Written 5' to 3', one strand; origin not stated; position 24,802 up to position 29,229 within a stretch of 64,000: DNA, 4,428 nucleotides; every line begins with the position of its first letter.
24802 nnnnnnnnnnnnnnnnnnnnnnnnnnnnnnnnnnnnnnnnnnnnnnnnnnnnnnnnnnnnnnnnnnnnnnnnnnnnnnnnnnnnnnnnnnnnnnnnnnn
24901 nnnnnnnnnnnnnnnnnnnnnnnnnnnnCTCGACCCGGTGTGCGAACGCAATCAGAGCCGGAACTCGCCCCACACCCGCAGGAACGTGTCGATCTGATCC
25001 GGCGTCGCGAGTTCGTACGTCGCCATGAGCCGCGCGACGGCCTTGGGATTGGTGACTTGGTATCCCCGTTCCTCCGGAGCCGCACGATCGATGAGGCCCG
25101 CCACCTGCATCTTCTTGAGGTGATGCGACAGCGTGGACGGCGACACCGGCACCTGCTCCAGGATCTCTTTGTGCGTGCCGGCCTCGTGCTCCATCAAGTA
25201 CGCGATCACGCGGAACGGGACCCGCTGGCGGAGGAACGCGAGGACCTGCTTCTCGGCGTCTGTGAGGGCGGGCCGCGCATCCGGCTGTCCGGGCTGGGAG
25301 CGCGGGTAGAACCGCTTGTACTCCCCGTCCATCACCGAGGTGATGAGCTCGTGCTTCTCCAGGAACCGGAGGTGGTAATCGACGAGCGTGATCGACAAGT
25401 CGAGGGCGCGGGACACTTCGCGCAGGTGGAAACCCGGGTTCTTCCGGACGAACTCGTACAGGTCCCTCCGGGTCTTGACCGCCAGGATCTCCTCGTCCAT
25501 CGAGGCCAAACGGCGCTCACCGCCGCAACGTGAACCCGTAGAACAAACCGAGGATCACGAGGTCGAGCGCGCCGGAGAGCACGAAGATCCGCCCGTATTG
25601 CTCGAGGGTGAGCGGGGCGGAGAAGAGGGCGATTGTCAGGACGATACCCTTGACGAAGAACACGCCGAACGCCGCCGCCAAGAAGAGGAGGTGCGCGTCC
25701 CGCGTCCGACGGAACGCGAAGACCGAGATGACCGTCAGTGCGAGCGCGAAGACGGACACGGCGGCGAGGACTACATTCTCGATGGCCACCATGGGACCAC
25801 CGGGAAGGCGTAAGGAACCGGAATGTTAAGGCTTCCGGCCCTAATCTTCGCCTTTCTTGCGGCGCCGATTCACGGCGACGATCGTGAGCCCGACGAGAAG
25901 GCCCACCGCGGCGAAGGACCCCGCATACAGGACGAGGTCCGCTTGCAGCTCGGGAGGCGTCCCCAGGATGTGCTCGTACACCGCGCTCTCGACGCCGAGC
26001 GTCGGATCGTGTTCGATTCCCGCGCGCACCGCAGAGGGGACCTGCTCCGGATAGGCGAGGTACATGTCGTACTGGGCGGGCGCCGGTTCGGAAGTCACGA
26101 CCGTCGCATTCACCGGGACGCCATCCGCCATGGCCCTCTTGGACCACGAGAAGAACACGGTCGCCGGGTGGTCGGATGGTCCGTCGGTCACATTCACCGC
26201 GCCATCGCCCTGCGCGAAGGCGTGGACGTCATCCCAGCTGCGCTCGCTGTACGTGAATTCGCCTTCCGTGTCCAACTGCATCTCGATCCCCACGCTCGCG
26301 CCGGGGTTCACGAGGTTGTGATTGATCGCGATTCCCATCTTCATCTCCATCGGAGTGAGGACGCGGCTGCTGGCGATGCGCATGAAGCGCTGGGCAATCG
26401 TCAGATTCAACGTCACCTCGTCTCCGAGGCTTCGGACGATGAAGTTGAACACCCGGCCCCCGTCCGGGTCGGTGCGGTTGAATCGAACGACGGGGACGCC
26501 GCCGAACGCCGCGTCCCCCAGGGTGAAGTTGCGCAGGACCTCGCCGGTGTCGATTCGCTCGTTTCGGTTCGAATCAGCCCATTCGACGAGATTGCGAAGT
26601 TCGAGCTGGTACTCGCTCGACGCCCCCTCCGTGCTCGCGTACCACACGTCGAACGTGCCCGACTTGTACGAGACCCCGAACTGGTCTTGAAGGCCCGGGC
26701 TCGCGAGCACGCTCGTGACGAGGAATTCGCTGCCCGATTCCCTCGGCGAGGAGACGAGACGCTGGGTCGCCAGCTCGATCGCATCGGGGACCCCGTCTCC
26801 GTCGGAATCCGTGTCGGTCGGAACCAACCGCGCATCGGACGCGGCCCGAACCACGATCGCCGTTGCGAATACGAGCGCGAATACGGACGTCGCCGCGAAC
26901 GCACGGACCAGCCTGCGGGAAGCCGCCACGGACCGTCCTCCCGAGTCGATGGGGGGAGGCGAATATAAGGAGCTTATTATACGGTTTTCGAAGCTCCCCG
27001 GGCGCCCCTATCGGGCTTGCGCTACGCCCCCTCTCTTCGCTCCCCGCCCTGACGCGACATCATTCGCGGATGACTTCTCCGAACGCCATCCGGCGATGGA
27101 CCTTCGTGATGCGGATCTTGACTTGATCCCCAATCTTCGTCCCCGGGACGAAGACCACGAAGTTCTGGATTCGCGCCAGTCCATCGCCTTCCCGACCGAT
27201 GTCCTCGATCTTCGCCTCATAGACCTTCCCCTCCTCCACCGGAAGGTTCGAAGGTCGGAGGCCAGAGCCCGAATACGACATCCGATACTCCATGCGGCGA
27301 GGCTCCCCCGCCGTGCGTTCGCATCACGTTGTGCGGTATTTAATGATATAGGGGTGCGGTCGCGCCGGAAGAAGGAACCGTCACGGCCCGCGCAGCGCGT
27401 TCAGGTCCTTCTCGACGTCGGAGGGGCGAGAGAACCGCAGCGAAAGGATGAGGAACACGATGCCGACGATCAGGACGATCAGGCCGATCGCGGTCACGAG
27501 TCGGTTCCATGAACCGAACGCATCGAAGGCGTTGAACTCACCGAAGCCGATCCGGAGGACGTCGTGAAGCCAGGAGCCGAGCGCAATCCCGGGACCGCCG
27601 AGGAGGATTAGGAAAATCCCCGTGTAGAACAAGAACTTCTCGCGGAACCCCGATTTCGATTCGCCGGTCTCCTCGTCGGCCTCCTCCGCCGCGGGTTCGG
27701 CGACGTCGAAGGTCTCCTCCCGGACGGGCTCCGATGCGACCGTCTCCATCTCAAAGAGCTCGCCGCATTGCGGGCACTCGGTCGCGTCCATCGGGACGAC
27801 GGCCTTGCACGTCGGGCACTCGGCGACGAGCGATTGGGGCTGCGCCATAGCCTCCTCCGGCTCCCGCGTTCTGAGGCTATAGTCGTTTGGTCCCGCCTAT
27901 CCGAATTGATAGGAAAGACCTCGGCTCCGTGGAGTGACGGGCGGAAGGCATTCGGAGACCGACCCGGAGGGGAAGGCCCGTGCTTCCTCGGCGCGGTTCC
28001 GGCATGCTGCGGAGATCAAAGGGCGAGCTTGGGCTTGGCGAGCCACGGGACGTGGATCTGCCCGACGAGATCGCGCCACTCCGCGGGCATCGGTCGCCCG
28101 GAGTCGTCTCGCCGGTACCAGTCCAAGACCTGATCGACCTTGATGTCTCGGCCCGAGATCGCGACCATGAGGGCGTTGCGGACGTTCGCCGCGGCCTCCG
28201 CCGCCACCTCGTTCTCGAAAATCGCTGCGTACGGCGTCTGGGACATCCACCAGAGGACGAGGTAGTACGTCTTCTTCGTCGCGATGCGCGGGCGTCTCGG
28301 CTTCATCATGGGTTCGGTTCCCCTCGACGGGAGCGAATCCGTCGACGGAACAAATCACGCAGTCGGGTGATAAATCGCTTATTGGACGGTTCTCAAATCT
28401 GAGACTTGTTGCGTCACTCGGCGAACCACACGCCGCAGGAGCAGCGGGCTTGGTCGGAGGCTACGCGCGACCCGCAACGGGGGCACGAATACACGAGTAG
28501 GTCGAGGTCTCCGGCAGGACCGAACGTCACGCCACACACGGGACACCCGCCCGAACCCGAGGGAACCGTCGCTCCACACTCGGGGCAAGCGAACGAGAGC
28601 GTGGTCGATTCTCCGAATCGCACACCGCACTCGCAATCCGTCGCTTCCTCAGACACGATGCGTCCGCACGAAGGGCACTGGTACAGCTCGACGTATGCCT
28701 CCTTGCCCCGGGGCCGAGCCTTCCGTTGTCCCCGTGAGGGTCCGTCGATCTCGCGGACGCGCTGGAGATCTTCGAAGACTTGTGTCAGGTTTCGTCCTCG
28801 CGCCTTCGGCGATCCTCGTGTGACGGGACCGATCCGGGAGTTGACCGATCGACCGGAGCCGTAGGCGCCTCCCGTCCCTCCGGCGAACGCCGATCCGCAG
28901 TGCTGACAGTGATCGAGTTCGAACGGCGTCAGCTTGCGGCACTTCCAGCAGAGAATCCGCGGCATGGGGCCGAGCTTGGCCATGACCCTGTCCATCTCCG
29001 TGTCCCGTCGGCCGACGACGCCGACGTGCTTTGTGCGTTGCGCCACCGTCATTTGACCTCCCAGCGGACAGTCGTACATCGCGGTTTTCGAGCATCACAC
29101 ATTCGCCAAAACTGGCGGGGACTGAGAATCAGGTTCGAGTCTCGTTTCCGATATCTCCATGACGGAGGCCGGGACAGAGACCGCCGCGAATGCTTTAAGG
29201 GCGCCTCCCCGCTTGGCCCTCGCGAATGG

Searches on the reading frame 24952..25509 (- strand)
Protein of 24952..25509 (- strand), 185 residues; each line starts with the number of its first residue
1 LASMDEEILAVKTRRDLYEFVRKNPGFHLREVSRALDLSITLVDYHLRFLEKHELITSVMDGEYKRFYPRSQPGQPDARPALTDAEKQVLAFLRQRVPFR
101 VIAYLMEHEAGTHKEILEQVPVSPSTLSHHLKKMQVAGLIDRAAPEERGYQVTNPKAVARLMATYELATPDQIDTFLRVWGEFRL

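Call 47: search_protein_families(library=pfam, proteins=[window:24952-25509:-], max_evalue=0.00001)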
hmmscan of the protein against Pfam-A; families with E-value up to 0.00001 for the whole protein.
window:24952-25509:- (185 aa): 6 families
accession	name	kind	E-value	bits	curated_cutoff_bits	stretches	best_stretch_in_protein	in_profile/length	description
PF12840.13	HTH_20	-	7.5e-14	51.9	27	1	97-141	5-49/51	Helix-turn-helix domain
PF24266.1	HTH_HVO_0163_N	-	1.4e-12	47.9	31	1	12-70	2-60/70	HVO_0163, N-terminal HTH domain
PF01022.26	HTH_5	-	2.5e-12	46.9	22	1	102-141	8-46/47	Bacterial regulatory protein, arsR family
PF13412.12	HTH_24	-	1.3e-11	44.3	21.9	0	12-57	3-48/48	Winged helix-turn-helix DNA-binding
PF12802.13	MarR_2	-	1.5e-07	31.9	27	0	99-146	8-56/61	MarR family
PF01047.28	MarR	-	1.2e-06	28.8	24.6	0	99-144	6-51/59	MarR family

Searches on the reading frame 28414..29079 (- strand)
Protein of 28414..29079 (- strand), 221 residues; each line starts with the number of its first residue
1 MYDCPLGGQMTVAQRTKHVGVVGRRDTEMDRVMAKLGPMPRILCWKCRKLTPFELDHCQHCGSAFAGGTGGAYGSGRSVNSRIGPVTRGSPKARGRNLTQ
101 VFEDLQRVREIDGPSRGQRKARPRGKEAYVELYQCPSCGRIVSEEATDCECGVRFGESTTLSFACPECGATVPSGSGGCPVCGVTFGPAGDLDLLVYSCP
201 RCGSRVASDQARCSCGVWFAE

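Call 48: search_protein_families(library=pfam, proteins=[window:28414-29079:-], max_evalue=0.00001)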
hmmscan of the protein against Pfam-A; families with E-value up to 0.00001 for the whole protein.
window:28414-29079:- (221 aa): 3 families
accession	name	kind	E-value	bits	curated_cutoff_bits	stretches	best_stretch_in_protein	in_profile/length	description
PF12773.13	DZR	-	1.2e-09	38.6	27.3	0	165-215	1-44/45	Double zinc ribbon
PF10571.15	UPF0547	-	4.7e-07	30.3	29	0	165-185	3-23/26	Uncharacterised protein family UPF0547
PF17032.10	Zn_ribbon_15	-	8.4e-06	26.9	28.9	0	42-62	53-73/73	zinc-ribbon family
